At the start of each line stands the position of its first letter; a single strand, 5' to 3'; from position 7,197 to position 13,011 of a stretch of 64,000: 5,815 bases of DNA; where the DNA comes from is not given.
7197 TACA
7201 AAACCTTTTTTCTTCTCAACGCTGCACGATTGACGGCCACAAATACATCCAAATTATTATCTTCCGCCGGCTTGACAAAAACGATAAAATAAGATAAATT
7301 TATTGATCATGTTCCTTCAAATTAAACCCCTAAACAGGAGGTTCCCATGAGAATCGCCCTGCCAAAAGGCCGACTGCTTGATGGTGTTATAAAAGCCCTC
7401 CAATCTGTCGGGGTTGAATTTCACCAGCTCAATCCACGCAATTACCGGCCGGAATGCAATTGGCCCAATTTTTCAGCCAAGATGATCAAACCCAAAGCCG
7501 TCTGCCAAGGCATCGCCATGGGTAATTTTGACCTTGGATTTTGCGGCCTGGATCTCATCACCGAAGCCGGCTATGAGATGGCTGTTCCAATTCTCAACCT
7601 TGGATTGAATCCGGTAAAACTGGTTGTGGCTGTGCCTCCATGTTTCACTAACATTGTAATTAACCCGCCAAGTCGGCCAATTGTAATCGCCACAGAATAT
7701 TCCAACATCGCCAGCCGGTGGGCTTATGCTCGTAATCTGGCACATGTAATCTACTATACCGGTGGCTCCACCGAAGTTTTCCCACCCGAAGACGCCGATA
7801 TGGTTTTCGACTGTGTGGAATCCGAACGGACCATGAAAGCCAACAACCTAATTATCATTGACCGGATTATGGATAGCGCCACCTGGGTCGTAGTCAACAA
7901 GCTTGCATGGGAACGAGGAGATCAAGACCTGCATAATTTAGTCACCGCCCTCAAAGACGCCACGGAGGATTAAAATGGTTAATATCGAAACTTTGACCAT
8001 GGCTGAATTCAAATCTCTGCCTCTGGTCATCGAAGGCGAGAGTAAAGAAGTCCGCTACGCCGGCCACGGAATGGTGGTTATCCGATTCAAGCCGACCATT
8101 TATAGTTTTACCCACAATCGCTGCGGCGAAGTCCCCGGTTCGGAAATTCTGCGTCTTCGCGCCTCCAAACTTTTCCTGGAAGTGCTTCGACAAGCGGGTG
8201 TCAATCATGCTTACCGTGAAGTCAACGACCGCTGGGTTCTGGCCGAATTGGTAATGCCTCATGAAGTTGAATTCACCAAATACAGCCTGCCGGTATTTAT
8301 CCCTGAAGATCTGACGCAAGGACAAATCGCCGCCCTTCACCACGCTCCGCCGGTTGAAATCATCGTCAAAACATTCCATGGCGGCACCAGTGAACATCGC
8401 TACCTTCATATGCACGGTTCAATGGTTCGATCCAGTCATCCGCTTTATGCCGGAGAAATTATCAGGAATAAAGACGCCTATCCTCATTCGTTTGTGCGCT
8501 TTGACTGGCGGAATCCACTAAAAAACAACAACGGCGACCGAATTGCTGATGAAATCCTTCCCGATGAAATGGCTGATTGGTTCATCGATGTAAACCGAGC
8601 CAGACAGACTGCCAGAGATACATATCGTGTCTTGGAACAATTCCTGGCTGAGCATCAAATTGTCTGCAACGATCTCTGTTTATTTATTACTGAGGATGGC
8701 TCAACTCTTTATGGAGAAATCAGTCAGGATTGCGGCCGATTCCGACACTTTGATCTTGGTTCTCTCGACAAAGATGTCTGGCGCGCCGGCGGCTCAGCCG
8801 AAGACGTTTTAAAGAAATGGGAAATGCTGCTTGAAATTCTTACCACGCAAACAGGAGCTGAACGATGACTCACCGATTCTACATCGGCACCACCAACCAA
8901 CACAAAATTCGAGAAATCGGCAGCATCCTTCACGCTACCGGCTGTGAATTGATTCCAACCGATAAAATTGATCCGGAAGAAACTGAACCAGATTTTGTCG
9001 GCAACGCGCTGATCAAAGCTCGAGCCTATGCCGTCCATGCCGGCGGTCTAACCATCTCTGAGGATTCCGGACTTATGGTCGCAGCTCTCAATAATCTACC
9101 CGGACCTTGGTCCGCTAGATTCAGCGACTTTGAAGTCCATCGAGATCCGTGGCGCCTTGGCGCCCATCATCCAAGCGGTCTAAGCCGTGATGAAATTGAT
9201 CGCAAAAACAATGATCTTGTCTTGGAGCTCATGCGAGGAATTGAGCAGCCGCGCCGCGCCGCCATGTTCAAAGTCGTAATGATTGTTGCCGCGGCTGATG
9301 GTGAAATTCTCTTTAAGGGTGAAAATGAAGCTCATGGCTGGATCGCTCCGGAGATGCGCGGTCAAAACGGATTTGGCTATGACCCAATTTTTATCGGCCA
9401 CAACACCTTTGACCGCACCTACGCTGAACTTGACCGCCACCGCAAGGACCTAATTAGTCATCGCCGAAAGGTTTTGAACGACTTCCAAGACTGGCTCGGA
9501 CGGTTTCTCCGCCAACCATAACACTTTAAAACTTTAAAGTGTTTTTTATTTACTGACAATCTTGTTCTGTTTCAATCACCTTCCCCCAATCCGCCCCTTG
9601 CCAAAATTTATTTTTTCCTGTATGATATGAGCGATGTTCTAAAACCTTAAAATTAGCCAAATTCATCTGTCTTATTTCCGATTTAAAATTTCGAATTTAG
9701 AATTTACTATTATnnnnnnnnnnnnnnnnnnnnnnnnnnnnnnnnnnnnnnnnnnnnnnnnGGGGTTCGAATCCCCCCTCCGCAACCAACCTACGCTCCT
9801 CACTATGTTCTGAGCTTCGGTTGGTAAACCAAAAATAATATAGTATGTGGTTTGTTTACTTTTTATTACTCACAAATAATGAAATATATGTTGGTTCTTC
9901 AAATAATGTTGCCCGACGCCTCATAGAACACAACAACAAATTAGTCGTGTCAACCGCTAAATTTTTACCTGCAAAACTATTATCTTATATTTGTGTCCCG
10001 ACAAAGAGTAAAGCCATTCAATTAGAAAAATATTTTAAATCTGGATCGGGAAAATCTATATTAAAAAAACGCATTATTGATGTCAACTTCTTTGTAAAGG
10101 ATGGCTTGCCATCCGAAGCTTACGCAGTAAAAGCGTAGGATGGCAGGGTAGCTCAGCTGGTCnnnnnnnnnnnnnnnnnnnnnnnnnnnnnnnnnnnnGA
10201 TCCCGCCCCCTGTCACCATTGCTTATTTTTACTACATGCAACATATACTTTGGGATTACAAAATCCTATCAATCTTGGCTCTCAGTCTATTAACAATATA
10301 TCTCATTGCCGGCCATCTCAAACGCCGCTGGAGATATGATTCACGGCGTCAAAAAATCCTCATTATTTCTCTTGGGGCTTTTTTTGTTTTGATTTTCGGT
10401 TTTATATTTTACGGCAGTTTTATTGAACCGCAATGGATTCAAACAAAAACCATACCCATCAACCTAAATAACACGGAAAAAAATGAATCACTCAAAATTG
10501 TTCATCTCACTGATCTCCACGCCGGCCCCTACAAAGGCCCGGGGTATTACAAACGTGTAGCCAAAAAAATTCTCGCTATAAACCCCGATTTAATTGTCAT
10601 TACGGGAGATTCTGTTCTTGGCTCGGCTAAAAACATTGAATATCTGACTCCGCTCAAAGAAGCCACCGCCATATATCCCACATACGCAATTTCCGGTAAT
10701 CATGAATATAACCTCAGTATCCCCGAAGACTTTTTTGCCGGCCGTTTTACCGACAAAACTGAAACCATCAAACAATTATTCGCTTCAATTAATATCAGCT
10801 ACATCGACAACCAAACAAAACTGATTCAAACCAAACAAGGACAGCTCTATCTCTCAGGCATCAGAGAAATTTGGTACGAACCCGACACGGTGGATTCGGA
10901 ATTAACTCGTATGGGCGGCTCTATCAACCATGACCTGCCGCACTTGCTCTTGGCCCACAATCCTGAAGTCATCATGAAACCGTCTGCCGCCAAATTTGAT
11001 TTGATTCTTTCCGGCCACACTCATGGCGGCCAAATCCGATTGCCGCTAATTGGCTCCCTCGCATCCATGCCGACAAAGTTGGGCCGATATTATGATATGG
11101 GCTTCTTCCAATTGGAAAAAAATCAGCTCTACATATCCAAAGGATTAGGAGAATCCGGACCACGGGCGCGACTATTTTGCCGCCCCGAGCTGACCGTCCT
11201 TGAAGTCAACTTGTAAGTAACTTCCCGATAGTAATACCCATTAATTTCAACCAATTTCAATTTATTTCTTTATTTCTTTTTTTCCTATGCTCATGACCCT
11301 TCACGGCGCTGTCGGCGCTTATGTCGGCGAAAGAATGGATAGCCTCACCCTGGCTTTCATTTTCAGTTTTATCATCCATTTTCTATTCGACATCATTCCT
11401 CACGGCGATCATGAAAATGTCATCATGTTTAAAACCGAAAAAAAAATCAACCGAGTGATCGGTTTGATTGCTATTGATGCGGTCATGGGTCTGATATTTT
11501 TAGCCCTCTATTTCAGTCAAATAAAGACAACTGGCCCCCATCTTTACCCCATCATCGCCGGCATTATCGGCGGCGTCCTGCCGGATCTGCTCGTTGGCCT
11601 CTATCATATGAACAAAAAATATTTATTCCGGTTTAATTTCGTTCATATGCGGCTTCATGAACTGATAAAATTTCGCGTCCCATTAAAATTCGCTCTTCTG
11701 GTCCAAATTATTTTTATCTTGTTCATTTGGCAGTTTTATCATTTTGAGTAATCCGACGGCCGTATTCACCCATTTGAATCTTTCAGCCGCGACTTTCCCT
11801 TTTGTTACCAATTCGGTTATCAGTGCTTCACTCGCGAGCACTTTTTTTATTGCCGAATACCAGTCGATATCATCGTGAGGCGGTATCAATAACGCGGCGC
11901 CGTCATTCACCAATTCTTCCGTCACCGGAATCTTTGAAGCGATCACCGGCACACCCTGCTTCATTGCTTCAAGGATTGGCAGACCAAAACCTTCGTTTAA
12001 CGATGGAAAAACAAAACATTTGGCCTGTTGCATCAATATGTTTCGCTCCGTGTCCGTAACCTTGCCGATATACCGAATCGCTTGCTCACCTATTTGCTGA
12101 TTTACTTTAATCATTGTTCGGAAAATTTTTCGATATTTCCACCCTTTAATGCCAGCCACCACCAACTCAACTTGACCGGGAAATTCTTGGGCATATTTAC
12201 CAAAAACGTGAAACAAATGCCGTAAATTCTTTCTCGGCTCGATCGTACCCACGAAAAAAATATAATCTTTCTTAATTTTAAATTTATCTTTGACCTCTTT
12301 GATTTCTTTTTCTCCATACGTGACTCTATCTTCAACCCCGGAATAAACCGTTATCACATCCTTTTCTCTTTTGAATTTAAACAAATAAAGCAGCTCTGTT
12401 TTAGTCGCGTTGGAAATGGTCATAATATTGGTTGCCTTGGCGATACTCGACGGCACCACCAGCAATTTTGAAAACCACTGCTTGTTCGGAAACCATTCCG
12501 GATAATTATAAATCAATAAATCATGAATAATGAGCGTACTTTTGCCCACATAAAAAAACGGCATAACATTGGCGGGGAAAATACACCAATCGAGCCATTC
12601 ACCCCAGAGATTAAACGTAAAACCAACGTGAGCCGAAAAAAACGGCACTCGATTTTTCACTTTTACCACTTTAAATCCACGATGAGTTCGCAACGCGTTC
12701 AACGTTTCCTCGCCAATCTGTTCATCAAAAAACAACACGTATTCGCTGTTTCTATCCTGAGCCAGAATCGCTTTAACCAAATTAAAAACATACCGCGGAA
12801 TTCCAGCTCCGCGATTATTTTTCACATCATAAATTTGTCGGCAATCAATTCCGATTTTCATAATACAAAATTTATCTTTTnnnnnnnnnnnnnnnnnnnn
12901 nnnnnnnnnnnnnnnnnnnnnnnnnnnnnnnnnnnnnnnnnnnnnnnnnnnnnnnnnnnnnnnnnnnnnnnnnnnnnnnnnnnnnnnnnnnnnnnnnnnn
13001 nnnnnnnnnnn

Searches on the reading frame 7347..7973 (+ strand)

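Call 90: search_protein_families(library=pfam, proteins=[window:7347-7973:+], max_evalue=0.001)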
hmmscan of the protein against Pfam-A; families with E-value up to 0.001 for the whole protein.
window:7347-7973:+ (208 aa): 1 family
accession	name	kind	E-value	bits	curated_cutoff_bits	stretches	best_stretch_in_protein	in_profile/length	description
PF01634.23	HisG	-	2.5e-29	102.7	25.5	1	49-203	2-157/158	ATP phosphoribosyltransferase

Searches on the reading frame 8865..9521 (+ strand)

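Call 90: search_protein_families(library=pfam, proteins=[window:8865-9521:+], max_evalue=0.001)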
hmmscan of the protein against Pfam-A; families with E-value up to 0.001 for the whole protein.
window:8865-9521:+ (218 aa): 1 family
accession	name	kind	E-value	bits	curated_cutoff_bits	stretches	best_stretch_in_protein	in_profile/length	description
PF01725.21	Ham1p_like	-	1.2e-43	149.6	22.5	1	6-210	2-186/186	Ham1 family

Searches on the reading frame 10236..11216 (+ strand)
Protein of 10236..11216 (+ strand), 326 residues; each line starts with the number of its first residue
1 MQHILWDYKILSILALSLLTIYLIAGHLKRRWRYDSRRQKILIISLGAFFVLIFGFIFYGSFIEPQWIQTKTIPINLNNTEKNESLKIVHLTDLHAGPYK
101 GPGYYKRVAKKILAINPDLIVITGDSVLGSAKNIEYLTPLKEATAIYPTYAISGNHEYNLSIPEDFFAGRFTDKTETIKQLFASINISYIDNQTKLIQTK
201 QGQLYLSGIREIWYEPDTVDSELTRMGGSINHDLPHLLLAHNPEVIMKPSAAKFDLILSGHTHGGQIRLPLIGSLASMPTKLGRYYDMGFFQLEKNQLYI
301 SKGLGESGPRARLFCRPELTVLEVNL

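Call 38: search_protein_families(library=pfam, proteins=[window:10236-11216:+], max_evalue=0.00001)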
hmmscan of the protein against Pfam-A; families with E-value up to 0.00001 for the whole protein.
window:10236-11216:+ (326 aa): 1 family
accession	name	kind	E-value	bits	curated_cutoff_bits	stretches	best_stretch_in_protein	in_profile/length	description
PF00149.33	Metallophos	-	3.4e-14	54.2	21.5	1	86-264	1-190/191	Calcineurin-like phosphoesterase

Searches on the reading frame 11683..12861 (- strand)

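Call 37: search_protein_families(library=pfam, proteins=[window:11683-12861:-], max_evalue=0.00001)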
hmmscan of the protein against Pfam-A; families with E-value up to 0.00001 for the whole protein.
window:11683-12861:- (392 aa): 3 families
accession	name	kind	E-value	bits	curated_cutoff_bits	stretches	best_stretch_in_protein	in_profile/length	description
PF00534.26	Glycos_transf_1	-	5.8e-28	98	26.4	1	189-351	6-165/172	Glycosyl transferases group 1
PF13692.12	Glyco_trans_1_4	-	8.3e-25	88.1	27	1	200-343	3-141/142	Glycosyl transferases group 1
PF20706.3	GT4-conflict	-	1.2e-09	38.1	26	1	195-310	194-312/385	Family 4 Glycosyltransferase in conflict systems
